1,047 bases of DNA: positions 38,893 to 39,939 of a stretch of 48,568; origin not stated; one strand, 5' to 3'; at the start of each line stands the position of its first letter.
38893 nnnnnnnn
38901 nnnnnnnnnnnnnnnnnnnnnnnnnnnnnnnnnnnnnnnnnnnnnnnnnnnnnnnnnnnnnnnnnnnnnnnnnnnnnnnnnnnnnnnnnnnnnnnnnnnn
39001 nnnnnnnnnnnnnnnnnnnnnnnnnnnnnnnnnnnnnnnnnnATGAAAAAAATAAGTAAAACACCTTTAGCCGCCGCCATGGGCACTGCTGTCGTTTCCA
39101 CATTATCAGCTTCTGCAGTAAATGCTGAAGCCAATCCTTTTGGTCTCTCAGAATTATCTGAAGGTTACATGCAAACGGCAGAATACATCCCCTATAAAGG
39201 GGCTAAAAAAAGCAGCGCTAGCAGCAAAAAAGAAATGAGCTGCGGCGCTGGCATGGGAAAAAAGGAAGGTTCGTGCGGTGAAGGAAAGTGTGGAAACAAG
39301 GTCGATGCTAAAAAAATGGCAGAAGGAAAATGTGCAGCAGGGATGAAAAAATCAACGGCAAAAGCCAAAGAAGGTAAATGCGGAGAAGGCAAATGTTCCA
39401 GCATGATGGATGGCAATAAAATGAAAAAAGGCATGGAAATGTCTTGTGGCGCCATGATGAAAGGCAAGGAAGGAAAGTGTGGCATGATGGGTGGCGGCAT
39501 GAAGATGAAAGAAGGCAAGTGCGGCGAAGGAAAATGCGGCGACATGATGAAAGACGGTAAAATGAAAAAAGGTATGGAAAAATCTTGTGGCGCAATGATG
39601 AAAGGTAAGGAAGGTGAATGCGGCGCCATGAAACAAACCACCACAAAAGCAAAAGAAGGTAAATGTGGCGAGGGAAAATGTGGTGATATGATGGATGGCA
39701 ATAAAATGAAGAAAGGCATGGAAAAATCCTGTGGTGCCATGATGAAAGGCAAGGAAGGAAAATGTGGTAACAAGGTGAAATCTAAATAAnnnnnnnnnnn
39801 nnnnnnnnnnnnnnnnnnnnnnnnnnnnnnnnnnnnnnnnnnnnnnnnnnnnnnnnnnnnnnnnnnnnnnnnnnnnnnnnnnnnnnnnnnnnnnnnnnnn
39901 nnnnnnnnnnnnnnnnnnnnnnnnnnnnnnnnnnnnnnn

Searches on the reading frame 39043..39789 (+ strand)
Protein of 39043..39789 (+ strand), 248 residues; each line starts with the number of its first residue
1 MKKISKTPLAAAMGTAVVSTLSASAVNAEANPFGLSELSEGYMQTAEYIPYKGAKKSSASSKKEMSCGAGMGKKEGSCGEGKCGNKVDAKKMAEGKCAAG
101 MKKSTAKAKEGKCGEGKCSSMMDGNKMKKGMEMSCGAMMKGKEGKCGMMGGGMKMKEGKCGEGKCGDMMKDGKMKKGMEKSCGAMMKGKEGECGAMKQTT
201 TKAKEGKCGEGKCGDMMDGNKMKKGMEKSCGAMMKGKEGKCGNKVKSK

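Call 54: search_protein_families(library=pfam, proteins=[window:39043-39789:+], max_evalue=0.00001)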
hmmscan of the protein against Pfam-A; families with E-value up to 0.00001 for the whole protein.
window:39043-39789:+ (248 aa): 0 families

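Call 96: search_protein_families(library=ncbifam, proteins=[window:39043-39789:+], max_evalue=0.00001)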
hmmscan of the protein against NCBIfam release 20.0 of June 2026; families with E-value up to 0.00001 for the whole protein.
window:39043-39789:+ (248 aa): 2 families
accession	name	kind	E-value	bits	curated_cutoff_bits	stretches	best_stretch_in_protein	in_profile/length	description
NF050137.2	KCGExKCG_twice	domain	3.5e-13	49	19.5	0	92-119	4-27/29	HvfA family oxazolone/thioamide-modified RiPP metallophore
NF050188.1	OxThioModRiPPHvfA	equivalog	3.5e-09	37.2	95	1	63-120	33-95/96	oxazolone/thioamide-modified RiPP metallophore HvfA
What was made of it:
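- The window also encodes an HvfABC copper-binding RiPP system (call 96).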
